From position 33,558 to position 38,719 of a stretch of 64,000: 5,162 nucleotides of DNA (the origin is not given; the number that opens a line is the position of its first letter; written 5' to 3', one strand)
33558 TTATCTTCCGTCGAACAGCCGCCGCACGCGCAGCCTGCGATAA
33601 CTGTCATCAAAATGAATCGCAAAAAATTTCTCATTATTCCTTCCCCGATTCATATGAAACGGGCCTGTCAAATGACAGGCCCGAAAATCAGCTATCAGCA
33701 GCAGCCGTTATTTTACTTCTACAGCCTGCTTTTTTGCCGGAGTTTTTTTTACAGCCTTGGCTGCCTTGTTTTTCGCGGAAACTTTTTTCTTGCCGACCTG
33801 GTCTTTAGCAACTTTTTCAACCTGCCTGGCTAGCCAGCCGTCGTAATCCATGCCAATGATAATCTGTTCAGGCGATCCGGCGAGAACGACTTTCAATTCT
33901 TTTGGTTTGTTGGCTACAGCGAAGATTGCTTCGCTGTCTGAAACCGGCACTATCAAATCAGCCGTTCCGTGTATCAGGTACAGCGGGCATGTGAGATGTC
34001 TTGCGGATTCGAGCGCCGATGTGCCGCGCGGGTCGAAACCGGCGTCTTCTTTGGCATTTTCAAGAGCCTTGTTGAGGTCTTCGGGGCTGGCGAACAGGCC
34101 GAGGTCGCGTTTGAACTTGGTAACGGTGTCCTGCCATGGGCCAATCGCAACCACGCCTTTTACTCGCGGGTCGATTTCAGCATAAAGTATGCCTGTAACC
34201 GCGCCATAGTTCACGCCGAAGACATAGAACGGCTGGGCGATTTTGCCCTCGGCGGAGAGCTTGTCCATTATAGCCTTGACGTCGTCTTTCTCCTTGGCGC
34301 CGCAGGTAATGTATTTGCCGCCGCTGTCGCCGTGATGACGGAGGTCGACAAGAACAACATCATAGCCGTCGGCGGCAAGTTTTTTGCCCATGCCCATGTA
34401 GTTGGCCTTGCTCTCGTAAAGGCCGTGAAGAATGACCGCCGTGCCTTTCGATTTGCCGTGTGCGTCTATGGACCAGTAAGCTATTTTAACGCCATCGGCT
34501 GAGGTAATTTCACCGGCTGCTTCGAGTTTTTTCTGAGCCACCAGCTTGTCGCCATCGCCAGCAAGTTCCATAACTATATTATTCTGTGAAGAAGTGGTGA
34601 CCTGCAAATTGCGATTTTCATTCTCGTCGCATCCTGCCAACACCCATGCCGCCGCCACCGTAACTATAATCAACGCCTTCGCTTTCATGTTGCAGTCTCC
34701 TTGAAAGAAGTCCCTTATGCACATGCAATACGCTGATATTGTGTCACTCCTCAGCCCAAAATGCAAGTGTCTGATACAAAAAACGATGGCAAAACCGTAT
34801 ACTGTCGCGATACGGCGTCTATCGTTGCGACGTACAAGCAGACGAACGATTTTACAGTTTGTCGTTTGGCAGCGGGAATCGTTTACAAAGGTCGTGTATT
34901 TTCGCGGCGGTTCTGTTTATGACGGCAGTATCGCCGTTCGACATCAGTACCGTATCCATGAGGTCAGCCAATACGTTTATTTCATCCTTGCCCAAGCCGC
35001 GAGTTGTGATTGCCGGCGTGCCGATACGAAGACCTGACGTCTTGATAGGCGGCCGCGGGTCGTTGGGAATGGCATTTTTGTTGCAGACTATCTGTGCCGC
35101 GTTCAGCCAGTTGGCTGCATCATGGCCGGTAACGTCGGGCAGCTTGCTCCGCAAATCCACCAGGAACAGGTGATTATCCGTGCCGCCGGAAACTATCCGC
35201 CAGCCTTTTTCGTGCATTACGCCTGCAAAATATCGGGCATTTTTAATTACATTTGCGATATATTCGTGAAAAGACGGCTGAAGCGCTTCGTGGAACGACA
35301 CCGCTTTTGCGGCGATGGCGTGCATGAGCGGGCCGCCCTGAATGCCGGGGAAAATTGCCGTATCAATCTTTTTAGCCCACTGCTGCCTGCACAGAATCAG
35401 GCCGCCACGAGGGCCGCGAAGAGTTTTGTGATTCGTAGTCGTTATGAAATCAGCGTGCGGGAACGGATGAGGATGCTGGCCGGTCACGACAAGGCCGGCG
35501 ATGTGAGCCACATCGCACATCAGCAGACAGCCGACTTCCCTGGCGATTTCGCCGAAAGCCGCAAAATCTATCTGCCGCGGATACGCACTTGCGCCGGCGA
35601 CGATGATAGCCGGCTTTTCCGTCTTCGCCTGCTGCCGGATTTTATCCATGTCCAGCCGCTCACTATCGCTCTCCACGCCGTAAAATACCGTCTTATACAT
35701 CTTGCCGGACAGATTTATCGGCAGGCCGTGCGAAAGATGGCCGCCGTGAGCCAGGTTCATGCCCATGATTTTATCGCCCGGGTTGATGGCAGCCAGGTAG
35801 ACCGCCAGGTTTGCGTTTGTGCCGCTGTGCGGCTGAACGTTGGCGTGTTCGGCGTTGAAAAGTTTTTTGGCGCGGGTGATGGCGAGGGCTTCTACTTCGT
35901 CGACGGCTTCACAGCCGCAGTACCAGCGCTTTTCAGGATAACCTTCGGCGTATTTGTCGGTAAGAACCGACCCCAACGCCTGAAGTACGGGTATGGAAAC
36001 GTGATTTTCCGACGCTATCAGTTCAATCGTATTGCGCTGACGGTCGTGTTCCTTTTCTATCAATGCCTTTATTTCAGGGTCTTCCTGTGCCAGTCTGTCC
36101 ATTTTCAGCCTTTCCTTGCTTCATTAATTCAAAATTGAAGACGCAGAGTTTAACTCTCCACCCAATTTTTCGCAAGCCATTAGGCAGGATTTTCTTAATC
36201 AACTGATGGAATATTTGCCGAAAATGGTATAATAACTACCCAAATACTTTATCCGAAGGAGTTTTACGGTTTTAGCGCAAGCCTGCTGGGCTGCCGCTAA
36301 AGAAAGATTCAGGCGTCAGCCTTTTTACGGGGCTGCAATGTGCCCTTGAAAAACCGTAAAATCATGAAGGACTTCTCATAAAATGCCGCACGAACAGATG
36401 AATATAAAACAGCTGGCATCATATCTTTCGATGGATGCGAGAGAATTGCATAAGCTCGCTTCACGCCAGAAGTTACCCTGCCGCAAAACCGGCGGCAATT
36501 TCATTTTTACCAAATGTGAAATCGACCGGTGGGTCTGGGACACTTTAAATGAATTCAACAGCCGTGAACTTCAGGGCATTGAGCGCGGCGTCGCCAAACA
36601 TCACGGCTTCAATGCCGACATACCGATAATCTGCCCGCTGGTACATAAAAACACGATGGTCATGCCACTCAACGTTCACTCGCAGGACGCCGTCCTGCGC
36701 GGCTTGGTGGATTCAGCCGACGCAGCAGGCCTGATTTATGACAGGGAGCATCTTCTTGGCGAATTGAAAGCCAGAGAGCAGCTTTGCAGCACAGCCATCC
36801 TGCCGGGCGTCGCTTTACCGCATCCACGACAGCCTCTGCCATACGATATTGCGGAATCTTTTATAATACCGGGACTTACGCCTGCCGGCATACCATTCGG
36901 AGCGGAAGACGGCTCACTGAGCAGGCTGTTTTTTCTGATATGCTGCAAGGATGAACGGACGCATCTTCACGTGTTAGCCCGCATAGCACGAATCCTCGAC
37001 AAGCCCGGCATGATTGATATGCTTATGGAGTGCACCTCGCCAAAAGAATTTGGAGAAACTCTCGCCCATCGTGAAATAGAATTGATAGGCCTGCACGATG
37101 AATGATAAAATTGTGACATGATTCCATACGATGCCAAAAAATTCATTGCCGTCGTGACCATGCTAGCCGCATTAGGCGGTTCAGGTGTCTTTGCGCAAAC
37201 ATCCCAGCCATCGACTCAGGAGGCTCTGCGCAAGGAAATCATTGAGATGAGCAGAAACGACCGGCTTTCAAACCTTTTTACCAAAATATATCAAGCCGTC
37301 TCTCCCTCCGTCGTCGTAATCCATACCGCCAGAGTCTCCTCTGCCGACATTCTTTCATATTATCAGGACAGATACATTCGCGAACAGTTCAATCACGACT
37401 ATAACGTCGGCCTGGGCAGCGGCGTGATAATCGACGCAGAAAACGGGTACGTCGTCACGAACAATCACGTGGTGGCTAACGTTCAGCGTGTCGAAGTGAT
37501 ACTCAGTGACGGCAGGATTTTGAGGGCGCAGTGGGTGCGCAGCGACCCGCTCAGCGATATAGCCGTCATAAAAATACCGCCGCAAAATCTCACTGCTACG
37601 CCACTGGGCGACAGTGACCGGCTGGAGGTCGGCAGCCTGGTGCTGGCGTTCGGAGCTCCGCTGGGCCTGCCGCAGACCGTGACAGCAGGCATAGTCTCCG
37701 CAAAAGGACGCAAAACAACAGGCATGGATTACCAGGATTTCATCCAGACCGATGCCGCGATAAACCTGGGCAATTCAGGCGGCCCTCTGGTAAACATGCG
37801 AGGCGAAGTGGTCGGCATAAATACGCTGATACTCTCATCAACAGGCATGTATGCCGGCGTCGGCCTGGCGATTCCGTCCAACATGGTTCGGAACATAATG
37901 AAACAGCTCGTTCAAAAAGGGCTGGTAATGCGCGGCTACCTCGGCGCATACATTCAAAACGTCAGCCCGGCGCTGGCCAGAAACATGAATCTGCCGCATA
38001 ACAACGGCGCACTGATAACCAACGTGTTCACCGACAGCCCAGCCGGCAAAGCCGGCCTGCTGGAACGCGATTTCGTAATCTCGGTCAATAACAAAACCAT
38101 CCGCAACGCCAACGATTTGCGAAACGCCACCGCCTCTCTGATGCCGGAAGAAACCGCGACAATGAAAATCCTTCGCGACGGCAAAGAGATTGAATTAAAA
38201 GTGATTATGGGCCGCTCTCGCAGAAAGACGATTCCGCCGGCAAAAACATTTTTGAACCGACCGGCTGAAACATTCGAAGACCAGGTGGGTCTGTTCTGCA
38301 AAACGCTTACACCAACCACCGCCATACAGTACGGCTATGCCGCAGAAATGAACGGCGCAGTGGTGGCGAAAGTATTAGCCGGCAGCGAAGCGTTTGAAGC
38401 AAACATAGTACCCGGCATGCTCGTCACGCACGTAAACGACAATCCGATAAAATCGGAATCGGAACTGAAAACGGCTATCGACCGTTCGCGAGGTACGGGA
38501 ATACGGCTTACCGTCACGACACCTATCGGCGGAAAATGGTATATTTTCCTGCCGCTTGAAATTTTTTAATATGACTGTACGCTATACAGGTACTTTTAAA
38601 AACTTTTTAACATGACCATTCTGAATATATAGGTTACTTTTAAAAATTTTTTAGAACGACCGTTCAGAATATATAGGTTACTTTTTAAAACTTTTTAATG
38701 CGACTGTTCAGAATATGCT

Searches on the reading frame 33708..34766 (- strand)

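Call 69: search_protein_families(library=pfam, proteins=[window:33708-34766:-], max_evalue=0.00001)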
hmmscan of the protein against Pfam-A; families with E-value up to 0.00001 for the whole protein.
window:33708-34766:- (352 aa): 4 families
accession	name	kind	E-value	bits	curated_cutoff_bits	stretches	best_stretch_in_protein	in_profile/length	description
PF12146.15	Hydrolase_4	-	1.6e-20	73.9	27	1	105-215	2-114/239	Serine aminopeptidase, S33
PF00561.26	Abhydrolase_1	-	1.9e-13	51.1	25.8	1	111-216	4-107/245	alpha/beta hydrolase fold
PF02129.25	Peptidase_S15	-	4.2e-11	43.5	23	1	120-232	37-150/262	X-Pro dipeptidyl-peptidase (S15 family)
PF12697.13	Abhydrolase_6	-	6e-06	27.5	26.3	0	111-224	2-94/217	Alpha/beta hydrolase family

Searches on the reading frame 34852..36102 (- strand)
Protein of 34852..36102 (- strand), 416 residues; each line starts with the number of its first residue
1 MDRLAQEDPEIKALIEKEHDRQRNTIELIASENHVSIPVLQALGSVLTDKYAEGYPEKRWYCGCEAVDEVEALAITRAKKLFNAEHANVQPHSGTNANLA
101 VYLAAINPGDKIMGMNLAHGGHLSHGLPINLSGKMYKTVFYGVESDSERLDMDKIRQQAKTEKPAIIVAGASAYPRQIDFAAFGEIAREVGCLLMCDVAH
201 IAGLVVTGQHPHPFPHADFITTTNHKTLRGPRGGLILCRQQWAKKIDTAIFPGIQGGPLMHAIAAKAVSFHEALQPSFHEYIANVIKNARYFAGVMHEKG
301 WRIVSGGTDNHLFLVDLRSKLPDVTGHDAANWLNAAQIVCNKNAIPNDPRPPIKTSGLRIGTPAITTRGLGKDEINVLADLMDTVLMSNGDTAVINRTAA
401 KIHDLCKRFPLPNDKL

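Call 69: search_protein_families(library=pfam, proteins=[window:34852-36102:-], max_evalue=0.00001)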
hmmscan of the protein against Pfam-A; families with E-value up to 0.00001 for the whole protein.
window:34852-36102:- (416 aa): 3 families
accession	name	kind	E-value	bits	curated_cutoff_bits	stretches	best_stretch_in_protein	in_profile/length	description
PF00464.25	SHMT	-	1.2e-153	511.9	27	1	4-381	1-398/399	Serine hydroxymethyltransferase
PF00155.27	Aminotran_1_2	-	5.9e-08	32.7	19.7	1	80-329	53-314/361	Aminotransferase class I and II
PF01212.27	Beta_elim_lyase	-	1.9e-07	31.2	27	1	77-306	40-240/288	Beta-eliminating lyase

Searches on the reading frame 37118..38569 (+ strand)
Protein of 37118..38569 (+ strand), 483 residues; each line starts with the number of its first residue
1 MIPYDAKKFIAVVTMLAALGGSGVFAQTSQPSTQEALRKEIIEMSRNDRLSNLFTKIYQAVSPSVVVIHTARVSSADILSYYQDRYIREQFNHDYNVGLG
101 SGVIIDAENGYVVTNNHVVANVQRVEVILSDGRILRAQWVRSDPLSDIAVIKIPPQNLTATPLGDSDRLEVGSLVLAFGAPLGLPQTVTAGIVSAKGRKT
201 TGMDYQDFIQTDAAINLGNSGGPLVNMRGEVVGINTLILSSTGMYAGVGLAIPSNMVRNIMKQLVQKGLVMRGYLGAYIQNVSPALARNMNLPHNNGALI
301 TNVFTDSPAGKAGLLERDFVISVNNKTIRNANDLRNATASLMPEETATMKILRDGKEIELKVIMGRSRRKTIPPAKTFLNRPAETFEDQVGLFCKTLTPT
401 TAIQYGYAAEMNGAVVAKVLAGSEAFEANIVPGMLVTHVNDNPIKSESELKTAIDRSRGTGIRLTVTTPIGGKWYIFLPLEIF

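Call 69: search_protein_families(library=pfam, proteins=[window:37118-38569:+], max_evalue=0.00001)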
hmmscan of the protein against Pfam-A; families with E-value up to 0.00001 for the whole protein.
window:37118-38569:+ (483 aa): 6 families
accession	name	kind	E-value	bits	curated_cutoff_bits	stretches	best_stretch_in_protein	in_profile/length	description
PF13365.12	Trypsin_2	-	8.2e-34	117.8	27.6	1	100-234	1-144/144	Trypsin-like peptidase domain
PF13180.12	PDZ_2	-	5.4e-18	65.5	27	1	284-362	12-78/80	PDZ domain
PF00089.32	Trypsin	-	1.8e-17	64.4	20.6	1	101-259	28-218/220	Trypsin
PF17820.7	PDZ_6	-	9.7e-12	44.9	27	1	300-353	2-54/54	PDZ domain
PF00595.29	PDZ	-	1.9e-09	38.2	23.2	0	272-351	9-80/81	PDZ domain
PF12812.13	PDZ_1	-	1.7e-07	31.6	28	0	395-453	16-71/78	PDZ-like domain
